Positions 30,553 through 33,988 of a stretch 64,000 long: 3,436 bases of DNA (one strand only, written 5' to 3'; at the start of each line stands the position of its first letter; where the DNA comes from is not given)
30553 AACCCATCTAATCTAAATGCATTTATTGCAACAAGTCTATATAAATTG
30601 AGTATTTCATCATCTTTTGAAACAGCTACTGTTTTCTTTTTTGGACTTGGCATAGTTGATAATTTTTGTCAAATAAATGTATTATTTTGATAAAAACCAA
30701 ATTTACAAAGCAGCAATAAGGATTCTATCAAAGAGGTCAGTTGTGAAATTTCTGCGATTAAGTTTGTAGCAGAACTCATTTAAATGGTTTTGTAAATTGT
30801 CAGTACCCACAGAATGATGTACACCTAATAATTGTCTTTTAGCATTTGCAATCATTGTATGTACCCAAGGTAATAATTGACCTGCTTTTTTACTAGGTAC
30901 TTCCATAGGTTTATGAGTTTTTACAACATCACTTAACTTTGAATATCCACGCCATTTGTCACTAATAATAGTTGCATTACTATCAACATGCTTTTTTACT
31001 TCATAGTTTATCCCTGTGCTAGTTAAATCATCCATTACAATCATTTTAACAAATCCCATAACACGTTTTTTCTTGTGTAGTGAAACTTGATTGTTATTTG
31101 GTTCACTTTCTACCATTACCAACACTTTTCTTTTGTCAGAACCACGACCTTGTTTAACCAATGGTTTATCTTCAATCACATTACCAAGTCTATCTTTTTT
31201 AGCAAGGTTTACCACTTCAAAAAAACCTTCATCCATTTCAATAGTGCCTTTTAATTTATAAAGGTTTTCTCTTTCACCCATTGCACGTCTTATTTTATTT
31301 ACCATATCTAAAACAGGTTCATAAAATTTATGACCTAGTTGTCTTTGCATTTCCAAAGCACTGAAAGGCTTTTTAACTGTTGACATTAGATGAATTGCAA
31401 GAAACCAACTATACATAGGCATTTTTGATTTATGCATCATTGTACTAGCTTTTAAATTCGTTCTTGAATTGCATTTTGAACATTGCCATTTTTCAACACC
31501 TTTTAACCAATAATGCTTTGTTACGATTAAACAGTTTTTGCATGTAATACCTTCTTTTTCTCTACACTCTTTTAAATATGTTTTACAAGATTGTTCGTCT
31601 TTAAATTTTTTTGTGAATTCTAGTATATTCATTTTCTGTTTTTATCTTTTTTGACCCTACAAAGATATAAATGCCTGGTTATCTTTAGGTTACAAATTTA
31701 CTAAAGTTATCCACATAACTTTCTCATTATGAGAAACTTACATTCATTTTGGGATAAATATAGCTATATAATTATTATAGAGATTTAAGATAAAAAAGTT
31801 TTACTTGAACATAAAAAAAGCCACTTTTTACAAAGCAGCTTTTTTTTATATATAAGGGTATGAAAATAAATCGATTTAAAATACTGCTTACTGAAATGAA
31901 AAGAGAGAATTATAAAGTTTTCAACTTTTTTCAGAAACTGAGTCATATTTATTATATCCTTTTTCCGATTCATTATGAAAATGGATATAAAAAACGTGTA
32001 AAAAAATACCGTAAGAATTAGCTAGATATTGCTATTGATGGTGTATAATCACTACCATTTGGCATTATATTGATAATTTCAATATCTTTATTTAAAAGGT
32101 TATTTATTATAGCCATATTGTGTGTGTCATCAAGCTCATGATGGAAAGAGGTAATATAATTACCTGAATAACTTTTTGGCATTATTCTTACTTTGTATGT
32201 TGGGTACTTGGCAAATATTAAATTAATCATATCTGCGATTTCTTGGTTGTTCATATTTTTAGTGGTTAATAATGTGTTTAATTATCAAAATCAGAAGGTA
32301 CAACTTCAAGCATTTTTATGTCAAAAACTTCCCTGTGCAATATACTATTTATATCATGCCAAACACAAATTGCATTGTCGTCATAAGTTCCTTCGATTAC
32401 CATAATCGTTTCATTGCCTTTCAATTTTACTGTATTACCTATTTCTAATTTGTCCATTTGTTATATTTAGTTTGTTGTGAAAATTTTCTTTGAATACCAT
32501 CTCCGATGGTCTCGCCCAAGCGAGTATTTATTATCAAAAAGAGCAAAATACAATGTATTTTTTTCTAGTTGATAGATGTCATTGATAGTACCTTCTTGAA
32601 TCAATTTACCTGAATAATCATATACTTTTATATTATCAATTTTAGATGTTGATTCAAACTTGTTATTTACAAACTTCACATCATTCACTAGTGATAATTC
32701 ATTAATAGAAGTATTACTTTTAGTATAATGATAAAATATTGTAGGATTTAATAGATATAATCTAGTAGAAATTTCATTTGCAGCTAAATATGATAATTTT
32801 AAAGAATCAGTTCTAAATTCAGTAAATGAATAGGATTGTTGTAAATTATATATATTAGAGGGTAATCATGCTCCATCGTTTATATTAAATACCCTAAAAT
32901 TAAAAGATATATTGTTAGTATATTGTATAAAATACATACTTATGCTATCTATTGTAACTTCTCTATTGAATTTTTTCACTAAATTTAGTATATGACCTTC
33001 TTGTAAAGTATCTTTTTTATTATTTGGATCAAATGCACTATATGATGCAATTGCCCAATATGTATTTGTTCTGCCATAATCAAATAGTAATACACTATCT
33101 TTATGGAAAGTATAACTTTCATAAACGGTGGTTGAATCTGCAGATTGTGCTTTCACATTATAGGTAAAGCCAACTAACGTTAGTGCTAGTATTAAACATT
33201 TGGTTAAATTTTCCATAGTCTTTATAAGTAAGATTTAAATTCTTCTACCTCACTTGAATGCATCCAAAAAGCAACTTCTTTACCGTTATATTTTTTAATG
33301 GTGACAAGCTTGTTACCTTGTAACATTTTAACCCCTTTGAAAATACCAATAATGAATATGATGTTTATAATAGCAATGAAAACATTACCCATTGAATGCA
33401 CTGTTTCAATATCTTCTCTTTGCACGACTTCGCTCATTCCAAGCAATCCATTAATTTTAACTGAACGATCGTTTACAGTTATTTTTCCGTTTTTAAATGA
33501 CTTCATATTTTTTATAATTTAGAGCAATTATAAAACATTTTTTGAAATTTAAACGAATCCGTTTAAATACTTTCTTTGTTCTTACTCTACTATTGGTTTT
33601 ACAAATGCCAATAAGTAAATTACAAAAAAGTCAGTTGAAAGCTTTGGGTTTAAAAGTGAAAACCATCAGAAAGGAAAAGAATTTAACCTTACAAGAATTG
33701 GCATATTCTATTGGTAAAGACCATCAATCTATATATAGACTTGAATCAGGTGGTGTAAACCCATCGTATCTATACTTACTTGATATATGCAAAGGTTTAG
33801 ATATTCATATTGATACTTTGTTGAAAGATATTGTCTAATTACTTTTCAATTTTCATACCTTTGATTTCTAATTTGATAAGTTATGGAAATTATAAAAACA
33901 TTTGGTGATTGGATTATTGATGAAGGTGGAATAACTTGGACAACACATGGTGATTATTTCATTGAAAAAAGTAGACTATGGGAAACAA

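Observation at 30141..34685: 4.5 kb insertion bounded by 24-bp perfect inverted repeats, carrying an IS1595 transposase plus cargo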

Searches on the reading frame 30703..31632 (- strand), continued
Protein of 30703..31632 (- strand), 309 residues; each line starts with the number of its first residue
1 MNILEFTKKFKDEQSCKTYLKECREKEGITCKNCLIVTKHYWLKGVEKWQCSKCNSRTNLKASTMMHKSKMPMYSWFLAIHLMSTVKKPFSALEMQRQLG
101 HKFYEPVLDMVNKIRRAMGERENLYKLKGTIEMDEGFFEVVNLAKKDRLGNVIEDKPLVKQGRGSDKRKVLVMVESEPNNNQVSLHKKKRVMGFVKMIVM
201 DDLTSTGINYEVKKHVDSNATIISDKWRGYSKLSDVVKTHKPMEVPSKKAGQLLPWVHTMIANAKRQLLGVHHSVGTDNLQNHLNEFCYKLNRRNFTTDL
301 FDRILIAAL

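Call 45: search_protein_families(library=ncbifam, proteins=[window:30703-31632:-], max_evalue=0.05)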
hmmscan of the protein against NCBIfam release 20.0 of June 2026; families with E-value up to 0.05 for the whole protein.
window:30703-31632:- (309 aa): 1 family
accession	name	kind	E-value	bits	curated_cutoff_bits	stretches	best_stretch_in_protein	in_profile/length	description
NF033547.1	transpos_IS1595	equivalog_domain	3.8e-54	183.8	75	1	68-294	1-215/215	IS1595 family transposase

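Call 50: find_encoding_contigs(protein=P0012, flank=8000, max_places=4)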
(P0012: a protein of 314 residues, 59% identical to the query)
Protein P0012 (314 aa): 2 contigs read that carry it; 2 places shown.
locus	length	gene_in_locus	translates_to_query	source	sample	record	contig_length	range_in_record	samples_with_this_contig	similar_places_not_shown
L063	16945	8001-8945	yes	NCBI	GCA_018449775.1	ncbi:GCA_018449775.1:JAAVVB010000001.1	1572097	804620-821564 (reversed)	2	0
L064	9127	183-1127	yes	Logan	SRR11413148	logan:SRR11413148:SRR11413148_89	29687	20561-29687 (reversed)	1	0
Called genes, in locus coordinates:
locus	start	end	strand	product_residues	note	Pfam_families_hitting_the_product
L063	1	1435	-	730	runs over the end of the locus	-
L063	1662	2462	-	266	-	PF06790:UPF0259 (weak)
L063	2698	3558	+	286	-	-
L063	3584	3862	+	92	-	-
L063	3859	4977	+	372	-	-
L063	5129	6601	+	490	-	PF13424:TPR_12 (faint)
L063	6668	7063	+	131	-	PF07883:Cupin_2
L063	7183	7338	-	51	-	-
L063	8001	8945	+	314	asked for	PF12760:Zn_ribbon_IS1595 (weak), PF12762:DDE_Tnp_IS1595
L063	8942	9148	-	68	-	-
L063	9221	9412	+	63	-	-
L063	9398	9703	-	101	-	-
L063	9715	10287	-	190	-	-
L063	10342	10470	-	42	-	-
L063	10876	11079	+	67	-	-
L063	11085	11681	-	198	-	-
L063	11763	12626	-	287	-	PF00140:Sigma70_r1_2, PF04542:Sigma70_r2, PF04539:Sigma70_r3, PF04545:Sigma70_r4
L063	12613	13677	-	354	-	PF00487:FA_desaturase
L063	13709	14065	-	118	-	-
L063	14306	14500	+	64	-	PF00313:CSD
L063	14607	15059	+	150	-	PF00313:CSD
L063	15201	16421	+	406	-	PF00083:Sugar_tr, PF07690:MFS_1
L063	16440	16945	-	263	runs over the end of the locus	-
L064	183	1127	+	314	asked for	PF12760:Zn_ribbon_IS1595 (weak), PF12762:DDE_Tnp_IS1595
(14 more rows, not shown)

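Call 86: search_protein_families(library=pfam, proteins=[L015:5571-6734:-, L015:6739-7866:-, L015:9313-9678:-, L013:8538-9725:-, L013:9722-10126:-, L013:10207-10512:-, L013:10600-11877:+, L012:9424-10293:-, L063:9715-10287:-, L063:9398-9703:-], max_evalue=0.001)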
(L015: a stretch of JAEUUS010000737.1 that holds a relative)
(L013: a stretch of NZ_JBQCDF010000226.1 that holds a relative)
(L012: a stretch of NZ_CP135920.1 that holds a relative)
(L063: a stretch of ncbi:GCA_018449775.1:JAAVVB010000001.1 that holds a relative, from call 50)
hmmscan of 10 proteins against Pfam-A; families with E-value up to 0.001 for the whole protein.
L015:5571-6734:- (387 aa): 2 families
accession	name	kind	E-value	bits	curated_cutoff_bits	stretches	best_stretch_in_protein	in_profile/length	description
PF03235.19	GmrSD_N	-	8.1e-20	72.2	33.2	1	36-163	12-198/199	GmrSD restriction endonuclease, N-terminal domain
PF01844.29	HNH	-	1e-06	29.2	21.4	1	352-387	12-47/47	HNH endonuclease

L015:6739-7866:- (375 aa): 1 family
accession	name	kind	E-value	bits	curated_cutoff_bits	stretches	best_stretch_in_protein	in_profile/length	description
PF13651.11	EcoRI_methylase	-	4.5e-130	434.4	26.4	1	10-374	2-344/345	Adenine-specific methyltransferase EcoRI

L015:9313-9678:- (121 aa): 0 families

L013:8538-9725:- (395 aa): 1 family
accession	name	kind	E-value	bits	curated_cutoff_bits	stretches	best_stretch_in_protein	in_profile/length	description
PF20215.3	DUF6575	-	6.2e-06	26.2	26.6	1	13-109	9-105/218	Family of unknown function (DUF6575)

L013:9722-10126:- (134 aa): 0 families

L013:10207-10512:- (101 aa): 3 families
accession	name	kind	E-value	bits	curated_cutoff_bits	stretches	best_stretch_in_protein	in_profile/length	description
PF01381.28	HTH_3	-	6.1e-07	29.8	23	1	41-95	1-55/55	Helix-turn-helix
PF13443.12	HTH_26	-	0.00012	22.6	22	1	41-96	2-58/63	Cro/C1-type HTH DNA-binding domain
PF12844.13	HTH_19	-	0.00012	22.3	30.2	1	40-96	3-59/64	Helix-turn-helix domain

L013:10600-11877:+ (425 aa): 0 families

L012:9424-10293:- (289 aa): 3 families
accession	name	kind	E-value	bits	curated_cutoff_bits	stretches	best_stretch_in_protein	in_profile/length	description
PF18911.6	PKD_4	-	3e-40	136.6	27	3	236-286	33-83/85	PKD domain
PF00801.26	PKD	-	5.2e-25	87.7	23.5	3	239-274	31-68/80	PKD domain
PF18981.6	InlK_D3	-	0.00015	22.2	25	0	121-135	47-61/75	Internalin K domain (D3/D4)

L063:9715-10287:- (190 aa): 0 families

L063:9398-9703:- (101 aa): 0 families

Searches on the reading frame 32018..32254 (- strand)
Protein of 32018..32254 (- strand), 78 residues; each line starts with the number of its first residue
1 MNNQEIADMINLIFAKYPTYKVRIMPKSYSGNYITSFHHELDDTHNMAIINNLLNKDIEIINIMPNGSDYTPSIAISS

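Call 5: search_protein_families(library=pfam, proteins=[window:32018-32254:-], max_evalue=0.1)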
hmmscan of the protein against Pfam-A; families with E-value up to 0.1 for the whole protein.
window:32018-32254:- (78 aa): 0 families

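Call 16: search_protein_families(library=padloc, proteins=[window:32018-32254:-], max_evalue=0.1)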
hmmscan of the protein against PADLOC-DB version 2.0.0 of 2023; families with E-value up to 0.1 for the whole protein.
window:32018-32254:- (78 aa): 0 families

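Call 17: search_protein_families(library=phrogs, proteins=[window:32018-32254:-], max_evalue=0.1)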
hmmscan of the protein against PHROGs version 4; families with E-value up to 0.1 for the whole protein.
window:32018-32254:- (78 aa): 2 families
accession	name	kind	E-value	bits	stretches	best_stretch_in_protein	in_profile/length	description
phrog_24381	-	unknown function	0.039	14.8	0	5-25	29-49/58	-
phrog_14652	-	DNA, RNA and nucleotide metabolism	0.04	14.3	1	21-63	53-95/261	DNA binding protein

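Call 45: search_protein_families(library=ncbifam, proteins=[window:32018-32254:-], max_evalue=0.05)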
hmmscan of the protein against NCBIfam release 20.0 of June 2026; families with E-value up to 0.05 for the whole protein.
window:32018-32254:- (78 aa): 1 family
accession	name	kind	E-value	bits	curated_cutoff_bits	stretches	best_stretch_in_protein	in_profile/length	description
TIGR01687.1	moaD_arch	subfamily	0.049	14.1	49.5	0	4-50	25-82/88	MoaD family protein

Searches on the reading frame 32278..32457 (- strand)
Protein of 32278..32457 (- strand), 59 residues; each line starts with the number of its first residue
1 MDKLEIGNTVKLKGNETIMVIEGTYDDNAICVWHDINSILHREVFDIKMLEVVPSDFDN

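Call 5: search_protein_families(library=pfam, proteins=[window:32278-32457:-], max_evalue=0.1)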
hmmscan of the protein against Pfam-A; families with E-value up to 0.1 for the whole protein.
window:32278-32457:- (59 aa): 0 families

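Call 16: search_protein_families(library=padloc, proteins=[window:32278-32457:-], max_evalue=0.1)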
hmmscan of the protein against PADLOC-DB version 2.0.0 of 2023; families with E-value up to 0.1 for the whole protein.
window:32278-32457:- (59 aa): 0 families

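Call 17: search_protein_families(library=phrogs, proteins=[window:32278-32457:-], max_evalue=0.1)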
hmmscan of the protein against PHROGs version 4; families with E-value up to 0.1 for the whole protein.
window:32278-32457:- (59 aa): 1 family
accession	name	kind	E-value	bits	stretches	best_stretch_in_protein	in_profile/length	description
phrog_3261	-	unknown function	6.6e-09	37.2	1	1-54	10-65/108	-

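Call 45: search_protein_families(library=ncbifam, proteins=[window:32278-32457:-], max_evalue=0.05)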
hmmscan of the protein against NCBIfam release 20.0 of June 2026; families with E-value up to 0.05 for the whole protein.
window:32278-32457:- (59 aa): 0 families

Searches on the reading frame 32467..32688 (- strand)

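Call 5: search_protein_families(library=pfam, proteins=[window:32467-32688:-], max_evalue=0.1)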
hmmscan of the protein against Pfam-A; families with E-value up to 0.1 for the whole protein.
window:32467-32688:- (73 aa): 0 families

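Call 16: search_protein_families(library=padloc, proteins=[window:32467-32688:-], max_evalue=0.1)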
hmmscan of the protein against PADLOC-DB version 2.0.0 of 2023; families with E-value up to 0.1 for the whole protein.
window:32467-32688:- (73 aa): 0 families

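Call 17: search_protein_families(library=phrogs, proteins=[window:32467-32688:-], max_evalue=0.1)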
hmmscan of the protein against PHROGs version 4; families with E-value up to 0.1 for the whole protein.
window:32467-32688:- (73 aa): 0 families

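Call 45: search_protein_families(library=ncbifam, proteins=[window:32467-32688:-], max_evalue=0.05)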
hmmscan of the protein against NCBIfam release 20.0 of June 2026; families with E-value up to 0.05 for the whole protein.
window:32467-32688:- (73 aa): 1 family
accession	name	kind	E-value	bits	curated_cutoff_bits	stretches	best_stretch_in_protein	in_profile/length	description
TIGR04183.1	Por_Secre_tail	domain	0.01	15.8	23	1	8-43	11-46/72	T9SS type A sorting domain-containing protein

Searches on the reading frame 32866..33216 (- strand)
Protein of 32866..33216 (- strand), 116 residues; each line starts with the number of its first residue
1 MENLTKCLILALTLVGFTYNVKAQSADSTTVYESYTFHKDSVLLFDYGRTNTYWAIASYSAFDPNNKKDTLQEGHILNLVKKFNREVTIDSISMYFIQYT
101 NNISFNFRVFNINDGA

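Call 5: search_protein_families(library=pfam, proteins=[window:32866-33216:-], max_evalue=0.1)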
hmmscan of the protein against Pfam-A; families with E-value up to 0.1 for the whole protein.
window:32866-33216:- (116 aa): 0 families

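Call 16: search_protein_families(library=padloc, proteins=[window:32866-33216:-], max_evalue=0.1)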
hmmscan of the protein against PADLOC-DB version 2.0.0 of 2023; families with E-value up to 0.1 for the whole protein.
window:32866-33216:- (116 aa): 0 families

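Call 17: search_protein_families(library=phrogs, proteins=[window:32866-33216:-], max_evalue=0.1)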
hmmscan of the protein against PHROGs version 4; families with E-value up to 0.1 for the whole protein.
window:32866-33216:- (116 aa): 1 family
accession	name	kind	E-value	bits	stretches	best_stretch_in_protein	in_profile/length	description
phrog_10569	-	unknown function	0.0085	17.2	1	7-98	7-96/155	-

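Call 45: search_protein_families(library=ncbifam, proteins=[window:32866-33216:-], max_evalue=0.05)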
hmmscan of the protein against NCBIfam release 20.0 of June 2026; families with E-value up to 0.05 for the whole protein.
window:32866-33216:- (116 aa): 0 families

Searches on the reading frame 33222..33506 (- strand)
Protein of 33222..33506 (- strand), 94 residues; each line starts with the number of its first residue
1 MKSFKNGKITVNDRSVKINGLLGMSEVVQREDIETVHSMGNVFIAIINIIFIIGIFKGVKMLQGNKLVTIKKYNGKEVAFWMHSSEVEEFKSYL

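Call 5: search_protein_families(library=pfam, proteins=[window:33222-33506:-], max_evalue=0.1)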
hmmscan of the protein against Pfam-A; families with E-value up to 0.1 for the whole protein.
window:33222-33506:- (94 aa): 2 families
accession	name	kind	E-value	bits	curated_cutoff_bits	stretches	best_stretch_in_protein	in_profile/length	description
PF04277.18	OAD_gamma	-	0.025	15.7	27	1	35-60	7-32/76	Oxaloacetate decarboxylase, gamma chain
PF20456.3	DUF6709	-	0.025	14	27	1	38-77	186-225/339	Family of unknown function (DUF6709)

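Call 16: search_protein_families(library=padloc, proteins=[window:33222-33506:-], max_evalue=0.1)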
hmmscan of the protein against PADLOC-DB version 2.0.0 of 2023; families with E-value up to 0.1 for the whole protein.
window:33222-33506:- (94 aa): 0 families

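Call 17: search_protein_families(library=phrogs, proteins=[window:33222-33506:-], max_evalue=0.1)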
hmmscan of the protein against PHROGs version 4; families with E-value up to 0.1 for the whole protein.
window:33222-33506:- (94 aa): 0 families

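Call 45: search_protein_families(library=ncbifam, proteins=[window:33222-33506:-], max_evalue=0.05)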
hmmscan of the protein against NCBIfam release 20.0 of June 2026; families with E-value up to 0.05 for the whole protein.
window:33222-33506:- (94 aa): 1 family
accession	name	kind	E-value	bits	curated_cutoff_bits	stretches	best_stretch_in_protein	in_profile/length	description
NF006064.0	PRK08207.2-2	equivalog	0.0062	15.6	504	1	1-81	256-336/465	coproporphyrinogen III oxidase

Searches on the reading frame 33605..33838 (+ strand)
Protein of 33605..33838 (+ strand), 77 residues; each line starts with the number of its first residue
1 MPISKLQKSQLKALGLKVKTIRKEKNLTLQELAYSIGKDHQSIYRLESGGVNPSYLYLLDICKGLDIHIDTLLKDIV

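Call 5: search_protein_families(library=pfam, proteins=[window:33605-33838:+], max_evalue=0.1)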
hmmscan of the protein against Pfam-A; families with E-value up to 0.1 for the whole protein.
window:33605-33838:+ (77 aa): 5 families
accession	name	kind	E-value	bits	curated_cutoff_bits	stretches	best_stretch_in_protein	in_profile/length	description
PF01381.28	HTH_3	-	4.6e-11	43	23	1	18-72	1-55/55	Helix-turn-helix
PF12844.13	HTH_19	-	3.5e-07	30.5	30.2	1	17-74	3-60/64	Helix-turn-helix domain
PF13560.12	HTH_31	-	3.4e-06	27.7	27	1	13-66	1-55/64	Helix-turn-helix domain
PF13443.12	HTH_26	-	3.5e-05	24.4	22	1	19-75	3-60/63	Cro/C1-type HTH DNA-binding domain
PF16730.10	DnaGprimase_HBD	-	0.033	14.7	25.9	1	12-50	77-115/118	DnaG-primase C-terminal, helicase-binding domain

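Call 16: search_protein_families(library=padloc, proteins=[window:33605-33838:+], max_evalue=0.1)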
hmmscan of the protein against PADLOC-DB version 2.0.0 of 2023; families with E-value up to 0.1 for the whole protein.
window:33605-33838:+ (77 aa): 15 families
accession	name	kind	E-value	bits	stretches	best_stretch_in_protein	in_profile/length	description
PDLC02926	HTH_VI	-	7.6e-09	33.7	1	14-73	2-61/92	-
PDLC03947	RmrA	-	1.1e-06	25.7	1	8-72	6-70/383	-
PDLC04142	capH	-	5.2e-06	25.5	1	10-74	3-67/103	capH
PDLC03954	RmrA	-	6.9e-06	23.2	1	15-75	12-72/380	-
PDLC03943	RmrA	-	0.00036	17.7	1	15-66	4-55/370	-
PDLC03951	RmrA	-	0.00036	17.6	1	17-76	12-71/400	-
PDLC03665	Control_protein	-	0.00069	17.8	1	14-74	9-70/77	control protein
PDLC03944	RmrA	-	0.001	16.2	1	15-66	8-59/384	-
PDLC03668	Control_protein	-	0.0016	16.9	1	15-68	10-63/79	control protein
PDLC03952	RmrA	-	0.0017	15.3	1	17-68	26-77/395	-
PDLC03664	Control_protein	-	0.0022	16.4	1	11-68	11-68/74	control protein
PDLC03945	RmrA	-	0.0096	13.1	1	15-67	4-56/394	-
PDLC03949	RmrA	-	0.012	12.5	1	18-68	7-57/363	-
PDLC04758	PDC-M64B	-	0.023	13.1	1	3-50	21-67/123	-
PDLC03666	Control_protein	-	0.036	12.5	1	14-71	7-64/77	control protein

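Call 17: search_protein_families(library=phrogs, proteins=[window:33605-33838:+], max_evalue=0.1)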
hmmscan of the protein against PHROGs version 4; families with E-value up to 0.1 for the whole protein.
window:33605-33838:+ (77 aa): 26 families (the best 25 are shown)
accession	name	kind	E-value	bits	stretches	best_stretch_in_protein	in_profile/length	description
phrog_8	-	transcription regulation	1e-10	42.6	1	11-73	74-136/346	transcriptional regulator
phrog_3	-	transcription regulation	4.3e-09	37.6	1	8-75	83-148/430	transcriptional repressor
phrog_1373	-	transcription regulation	4.5e-09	37.5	1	14-73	64-123/166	transcriptional regulator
phrog_2439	-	transcription regulation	2.4e-07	31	1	14-74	8-68/367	transcriptional regulator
phrog_4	-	transcription regulation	4.4e-06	26.9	1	13-74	136-193/400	transcriptional repressor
phrog_4836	-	transcription regulation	0.0002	22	1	10-65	72-127/194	CII-like regulator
phrog_7950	-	transcription regulation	0.00049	21.1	1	17-48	11-42/68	transcriptional repressor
phrog_35195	-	unknown function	0.0022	18.6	1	14-50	3-39/159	-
phrog_6223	-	transcription regulation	0.0024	18.9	1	23-56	14-48/73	transcriptional repressor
phrog_38027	-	transcription regulation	0.0068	17.4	1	18-73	73-128/143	transcriptional repressor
phrog_147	-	transcription regulation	0.0082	17.5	1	15-62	6-54/100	transcriptional regulator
phrog_16695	-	unknown function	0.0098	16.7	1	7-43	15-51/155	-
phrog_4031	-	unknown function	0.0098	15.4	1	19-69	524-575/626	-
phrog_32768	-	unknown function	0.013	15.2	1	12-72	8-69/446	-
phrog_18104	-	transcription regulation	0.016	16.1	1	27-56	14-43/57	transcriptional regulator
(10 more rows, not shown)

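Call 45: search_protein_families(library=ncbifam, proteins=[window:33605-33838:+], max_evalue=0.05)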
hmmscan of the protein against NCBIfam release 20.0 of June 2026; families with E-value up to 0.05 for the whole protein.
window:33605-33838:+ (77 aa): 13 families
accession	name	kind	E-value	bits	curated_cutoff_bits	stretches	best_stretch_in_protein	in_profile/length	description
NF041951.1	phage_RstR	subfamily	5.3e-08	33.1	80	1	16-74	5-63/108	RstR family transcriptional repressor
NF006015.0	PRK08154.1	subfamily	5.8e-08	32.2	204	1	7-75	24-92/314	anaerobic benzoate catabolism transcriptional regulator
TIGR03830.1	CxxCG_CxxCG_HTH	subfamily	3.8e-05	23.5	61.8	1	9-55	61-107/127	type II TA system antitoxin MqsA family protein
NF047948.1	male_kill_WMK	equivalog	6e-05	22.6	300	1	13-73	162-222/300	WO male-killing family protein Wmk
TIGR00270.2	TIGR00270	equivalog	0.00019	21.3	110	1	17-69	79-131/159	multiprotein bridging factor aMBF1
TIGR03070.1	couple_hipB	subfamily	0.00035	20.5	71.65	1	13-65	2-54/58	type II toxin-antitoxin system Y4mF family antitoxin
NF041575.1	antitoxPezA_Strep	equivalog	0.0015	18.5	290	1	15-67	3-55/158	type II toxin-antitoxin system antitoxin PezA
NF003162.0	PRK04140.1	equivalog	0.0053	15.8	263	1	15-68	128-181/317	transcriptional regulator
NF058600.1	TransRegSco1979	equivalog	0.0079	15.3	350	1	14-63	9-58/280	Sco1979 family transcriptional regulator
NF010465.0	PRK13890.1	equivalog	0.0088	16.1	96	1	18-74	10-66/121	conjugal transfer protein TrbA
NF007257.0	PRK09706.1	subfamily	0.0094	15.8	101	1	12-63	4-55/135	transcriptional repressor DicA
NF007271.0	PRK09726.1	equivalog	0.011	15.7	79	1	14-69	13-68/88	type II toxin-antitoxin system antitoxin HipB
TIGR02684.1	dnstrm_HI1420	hypoth_equivalog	0.013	15.7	53.7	1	21-70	40-87/89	addiction module antidote protein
